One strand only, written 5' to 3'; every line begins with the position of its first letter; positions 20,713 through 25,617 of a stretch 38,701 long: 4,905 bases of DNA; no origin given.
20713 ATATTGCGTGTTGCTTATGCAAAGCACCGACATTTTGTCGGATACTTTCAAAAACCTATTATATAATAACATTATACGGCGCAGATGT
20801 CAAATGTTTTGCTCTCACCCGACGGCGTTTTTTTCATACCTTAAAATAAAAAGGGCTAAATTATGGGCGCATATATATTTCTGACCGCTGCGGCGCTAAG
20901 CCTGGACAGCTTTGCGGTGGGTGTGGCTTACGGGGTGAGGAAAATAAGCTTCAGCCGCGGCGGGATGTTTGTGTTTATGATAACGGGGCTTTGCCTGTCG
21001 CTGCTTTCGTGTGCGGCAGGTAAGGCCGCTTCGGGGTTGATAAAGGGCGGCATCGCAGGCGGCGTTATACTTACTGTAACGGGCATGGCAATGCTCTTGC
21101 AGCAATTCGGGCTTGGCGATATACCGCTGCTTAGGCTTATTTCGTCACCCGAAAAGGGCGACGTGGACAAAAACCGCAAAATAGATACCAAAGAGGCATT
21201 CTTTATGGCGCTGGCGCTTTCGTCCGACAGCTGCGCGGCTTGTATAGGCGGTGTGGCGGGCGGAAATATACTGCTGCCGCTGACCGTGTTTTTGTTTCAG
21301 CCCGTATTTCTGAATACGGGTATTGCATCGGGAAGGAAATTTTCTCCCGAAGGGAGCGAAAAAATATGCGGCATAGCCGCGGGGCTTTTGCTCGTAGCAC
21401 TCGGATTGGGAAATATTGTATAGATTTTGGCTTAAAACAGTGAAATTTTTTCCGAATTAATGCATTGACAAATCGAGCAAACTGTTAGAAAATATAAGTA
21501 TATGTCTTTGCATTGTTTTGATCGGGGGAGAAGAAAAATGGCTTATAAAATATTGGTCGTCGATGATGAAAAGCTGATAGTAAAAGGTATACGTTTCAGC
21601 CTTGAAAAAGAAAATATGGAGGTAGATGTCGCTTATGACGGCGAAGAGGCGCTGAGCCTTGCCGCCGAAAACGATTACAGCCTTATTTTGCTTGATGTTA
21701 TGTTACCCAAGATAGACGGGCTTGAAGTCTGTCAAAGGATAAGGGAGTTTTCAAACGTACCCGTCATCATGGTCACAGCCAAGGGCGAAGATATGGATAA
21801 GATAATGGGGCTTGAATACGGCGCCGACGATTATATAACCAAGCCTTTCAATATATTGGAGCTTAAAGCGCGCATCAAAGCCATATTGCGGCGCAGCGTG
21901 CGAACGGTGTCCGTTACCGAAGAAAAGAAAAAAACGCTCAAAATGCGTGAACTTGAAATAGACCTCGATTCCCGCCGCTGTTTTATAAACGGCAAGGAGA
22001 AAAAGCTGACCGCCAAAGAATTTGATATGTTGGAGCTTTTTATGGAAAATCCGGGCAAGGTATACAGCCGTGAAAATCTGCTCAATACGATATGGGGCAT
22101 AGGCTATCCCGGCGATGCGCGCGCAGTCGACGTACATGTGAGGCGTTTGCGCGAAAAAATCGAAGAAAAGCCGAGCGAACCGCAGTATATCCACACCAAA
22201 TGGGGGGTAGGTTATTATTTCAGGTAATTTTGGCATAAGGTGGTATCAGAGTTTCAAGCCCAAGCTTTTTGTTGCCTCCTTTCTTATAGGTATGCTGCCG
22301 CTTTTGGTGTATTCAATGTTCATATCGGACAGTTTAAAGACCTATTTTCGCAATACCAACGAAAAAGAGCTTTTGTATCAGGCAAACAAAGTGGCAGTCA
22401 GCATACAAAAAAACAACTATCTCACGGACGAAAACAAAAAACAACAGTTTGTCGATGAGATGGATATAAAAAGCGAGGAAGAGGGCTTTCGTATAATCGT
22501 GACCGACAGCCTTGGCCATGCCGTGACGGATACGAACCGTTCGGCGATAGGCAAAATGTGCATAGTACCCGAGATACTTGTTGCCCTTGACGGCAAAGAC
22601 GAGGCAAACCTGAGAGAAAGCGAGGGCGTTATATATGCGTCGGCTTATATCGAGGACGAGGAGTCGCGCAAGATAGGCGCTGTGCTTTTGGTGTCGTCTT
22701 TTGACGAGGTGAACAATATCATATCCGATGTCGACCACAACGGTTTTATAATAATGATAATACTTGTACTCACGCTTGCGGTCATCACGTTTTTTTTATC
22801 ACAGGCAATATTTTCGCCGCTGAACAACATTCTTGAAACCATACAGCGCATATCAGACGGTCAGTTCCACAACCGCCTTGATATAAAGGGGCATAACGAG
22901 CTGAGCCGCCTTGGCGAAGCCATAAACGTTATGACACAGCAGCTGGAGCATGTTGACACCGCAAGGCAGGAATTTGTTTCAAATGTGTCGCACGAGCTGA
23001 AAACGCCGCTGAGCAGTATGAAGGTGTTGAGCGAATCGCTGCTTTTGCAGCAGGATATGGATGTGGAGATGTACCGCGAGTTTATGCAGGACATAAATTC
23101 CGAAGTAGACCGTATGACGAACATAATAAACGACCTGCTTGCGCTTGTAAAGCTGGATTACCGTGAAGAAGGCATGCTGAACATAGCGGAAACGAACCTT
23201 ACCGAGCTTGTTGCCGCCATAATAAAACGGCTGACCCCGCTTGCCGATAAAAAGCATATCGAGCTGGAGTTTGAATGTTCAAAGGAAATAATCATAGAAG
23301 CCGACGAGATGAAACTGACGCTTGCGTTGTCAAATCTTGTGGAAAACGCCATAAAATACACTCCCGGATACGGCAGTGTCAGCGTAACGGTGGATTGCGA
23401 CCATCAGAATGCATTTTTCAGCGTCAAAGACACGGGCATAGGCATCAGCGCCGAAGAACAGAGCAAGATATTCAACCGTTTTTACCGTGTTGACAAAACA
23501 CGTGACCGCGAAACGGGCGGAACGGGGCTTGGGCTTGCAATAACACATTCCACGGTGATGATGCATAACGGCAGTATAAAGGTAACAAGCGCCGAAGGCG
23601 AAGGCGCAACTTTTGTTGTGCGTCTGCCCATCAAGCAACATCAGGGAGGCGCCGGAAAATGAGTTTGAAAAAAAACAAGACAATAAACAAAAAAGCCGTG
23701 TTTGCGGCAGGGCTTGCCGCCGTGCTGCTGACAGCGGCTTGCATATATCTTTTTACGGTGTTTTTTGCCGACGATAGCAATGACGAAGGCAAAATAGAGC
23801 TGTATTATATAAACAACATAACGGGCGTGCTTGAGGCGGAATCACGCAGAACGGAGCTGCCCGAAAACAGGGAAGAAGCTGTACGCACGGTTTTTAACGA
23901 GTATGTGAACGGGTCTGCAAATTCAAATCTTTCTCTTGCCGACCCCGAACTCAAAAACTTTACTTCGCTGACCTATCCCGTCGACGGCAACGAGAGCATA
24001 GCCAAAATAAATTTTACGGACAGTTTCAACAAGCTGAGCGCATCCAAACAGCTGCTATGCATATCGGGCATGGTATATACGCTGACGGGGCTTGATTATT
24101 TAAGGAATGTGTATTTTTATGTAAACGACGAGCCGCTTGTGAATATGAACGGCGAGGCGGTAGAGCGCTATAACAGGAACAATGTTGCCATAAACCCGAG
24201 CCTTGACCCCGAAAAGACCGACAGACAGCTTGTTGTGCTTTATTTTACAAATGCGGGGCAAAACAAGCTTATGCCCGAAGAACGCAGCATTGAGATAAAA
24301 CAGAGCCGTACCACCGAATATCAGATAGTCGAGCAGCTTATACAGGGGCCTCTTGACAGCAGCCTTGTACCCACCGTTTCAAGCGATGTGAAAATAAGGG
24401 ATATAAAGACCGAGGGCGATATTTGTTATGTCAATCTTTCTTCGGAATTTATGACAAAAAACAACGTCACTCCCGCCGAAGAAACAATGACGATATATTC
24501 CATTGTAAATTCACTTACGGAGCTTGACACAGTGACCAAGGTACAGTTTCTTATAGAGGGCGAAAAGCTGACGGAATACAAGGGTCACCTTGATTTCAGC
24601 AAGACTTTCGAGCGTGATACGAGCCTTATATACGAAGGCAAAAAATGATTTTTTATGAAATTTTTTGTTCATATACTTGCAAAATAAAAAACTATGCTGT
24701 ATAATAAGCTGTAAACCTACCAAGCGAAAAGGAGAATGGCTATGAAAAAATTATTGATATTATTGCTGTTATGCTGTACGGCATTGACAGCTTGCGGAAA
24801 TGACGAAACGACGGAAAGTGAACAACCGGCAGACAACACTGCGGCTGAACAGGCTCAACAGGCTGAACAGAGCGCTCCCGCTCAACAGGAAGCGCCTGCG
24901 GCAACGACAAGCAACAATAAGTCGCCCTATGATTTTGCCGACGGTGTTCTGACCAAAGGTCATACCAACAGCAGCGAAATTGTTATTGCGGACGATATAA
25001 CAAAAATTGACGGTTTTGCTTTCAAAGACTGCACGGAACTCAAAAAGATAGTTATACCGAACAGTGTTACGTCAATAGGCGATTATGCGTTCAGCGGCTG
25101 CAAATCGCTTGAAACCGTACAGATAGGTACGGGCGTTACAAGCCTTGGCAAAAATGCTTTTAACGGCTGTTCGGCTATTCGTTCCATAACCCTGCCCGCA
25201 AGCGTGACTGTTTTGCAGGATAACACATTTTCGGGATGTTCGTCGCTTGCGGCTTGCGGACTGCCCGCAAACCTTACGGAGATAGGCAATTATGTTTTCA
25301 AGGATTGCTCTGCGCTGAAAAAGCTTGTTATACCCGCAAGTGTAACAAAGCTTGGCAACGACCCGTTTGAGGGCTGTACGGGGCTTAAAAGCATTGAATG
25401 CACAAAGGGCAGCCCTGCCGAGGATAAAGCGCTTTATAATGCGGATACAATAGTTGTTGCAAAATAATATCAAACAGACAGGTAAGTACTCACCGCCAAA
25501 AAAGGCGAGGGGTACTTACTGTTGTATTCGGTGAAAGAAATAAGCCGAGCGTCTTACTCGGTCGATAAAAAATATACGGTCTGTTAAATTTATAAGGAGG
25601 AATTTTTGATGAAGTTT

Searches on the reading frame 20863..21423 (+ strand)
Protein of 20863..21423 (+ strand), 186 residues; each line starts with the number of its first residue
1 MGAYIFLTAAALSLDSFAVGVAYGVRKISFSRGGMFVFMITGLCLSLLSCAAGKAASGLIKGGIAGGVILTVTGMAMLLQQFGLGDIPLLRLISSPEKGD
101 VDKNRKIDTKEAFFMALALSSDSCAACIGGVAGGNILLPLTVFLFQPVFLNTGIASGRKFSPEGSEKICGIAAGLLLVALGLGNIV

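Call 45: search_protein_families(library=pfam, proteins=[window:20863-21423:+], max_evalue=0.0001)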
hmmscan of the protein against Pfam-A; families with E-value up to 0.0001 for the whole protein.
window:20863-21423:+ (186 aa): 1 family
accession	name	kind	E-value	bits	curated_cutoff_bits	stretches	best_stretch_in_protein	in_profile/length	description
PF02659.21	Mntp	-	5.6e-07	29.9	24.4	0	5-78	78-152/152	Putative manganese efflux pump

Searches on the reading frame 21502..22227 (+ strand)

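Call 45: search_protein_families(library=pfam, proteins=[window:21502-22227:+], max_evalue=0.0001)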
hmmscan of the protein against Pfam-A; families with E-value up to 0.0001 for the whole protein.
window:21502-22227:+ (241 aa): 2 families
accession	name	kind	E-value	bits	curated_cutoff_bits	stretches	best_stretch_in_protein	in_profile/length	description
PF00072.30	Response_reg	-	3.3e-33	114.6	30.2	1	17-126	1-111/111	Response regulator receiver domain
PF00486.34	Trans_reg_C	-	1.1e-29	102.7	26.2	1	164-240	1-77/77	Transcriptional regulatory protein, C terminal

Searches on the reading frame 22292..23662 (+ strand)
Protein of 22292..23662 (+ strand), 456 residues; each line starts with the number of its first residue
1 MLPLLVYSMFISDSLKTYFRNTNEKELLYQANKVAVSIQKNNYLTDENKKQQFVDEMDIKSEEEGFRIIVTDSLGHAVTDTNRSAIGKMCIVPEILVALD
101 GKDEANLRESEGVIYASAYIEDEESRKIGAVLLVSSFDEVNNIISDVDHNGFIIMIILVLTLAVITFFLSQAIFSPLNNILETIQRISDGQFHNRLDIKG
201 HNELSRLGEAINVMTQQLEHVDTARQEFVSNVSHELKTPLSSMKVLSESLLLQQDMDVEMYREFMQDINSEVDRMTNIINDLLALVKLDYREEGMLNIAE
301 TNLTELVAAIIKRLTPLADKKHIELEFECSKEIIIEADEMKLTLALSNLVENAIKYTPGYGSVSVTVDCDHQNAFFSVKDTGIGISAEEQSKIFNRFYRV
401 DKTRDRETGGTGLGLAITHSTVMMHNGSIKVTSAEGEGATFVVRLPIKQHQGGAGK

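Call 46: search_protein_families(library=pfam, proteins=[window:22292-23662:+], max_evalue=0.0001)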
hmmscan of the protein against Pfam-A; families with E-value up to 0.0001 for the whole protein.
window:22292-23662:+ (456 aa): 3 families
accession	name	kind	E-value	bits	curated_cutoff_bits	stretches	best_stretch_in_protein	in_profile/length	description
PF02518.31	HATPase_c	-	4e-30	104.9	26.4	1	338-448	2-110/111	Histidine kinase-, DNA gyrase B-, and HSP90-like ATPase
PF00512.31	HisKA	-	8.3e-17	61.4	26.9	1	224-289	1-64/66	His Kinase A (phospho-acceptor) domain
PF00672.30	HAMP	-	3.5e-12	46.9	25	1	168-219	1-52/53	HAMP domain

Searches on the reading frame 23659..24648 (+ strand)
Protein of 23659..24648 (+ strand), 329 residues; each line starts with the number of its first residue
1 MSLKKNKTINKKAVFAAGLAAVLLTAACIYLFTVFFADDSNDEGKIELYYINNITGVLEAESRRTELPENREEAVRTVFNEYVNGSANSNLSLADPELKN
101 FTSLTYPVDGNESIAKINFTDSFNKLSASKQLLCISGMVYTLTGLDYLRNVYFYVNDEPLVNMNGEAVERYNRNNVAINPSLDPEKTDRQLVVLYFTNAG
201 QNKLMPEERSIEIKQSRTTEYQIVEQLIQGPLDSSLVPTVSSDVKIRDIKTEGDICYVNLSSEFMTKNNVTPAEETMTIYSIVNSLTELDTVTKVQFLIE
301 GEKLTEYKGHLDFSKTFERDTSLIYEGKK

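Call 46: search_protein_families(library=pfam, proteins=[window:23659-24648:+], max_evalue=0.0001)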
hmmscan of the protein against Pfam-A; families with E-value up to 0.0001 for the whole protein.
window:23659-24648:+ (329 aa): 1 family
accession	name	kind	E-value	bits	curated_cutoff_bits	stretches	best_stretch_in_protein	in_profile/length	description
PF10646.14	Germane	-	1.1e-36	126.4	23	2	194-305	2-117/117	Sporulation and spore germination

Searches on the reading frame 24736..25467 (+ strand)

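Call 46: search_protein_families(library=pfam, proteins=[window:24736-25467:+], max_evalue=0.0001)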
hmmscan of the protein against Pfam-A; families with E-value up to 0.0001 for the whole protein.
window:24736-25467:+ (243 aa): 2 families
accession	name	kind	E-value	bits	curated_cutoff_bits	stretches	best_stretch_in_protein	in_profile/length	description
PF13306.12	LRR_5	-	2.2e-40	137.9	27.7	1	77-195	11-127/127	BspA type Leucine rich repeat region (6 copies)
PF13855.12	LRR_8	-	5.5e-09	36.1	27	0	109-153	11-56/61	Leucine rich repeat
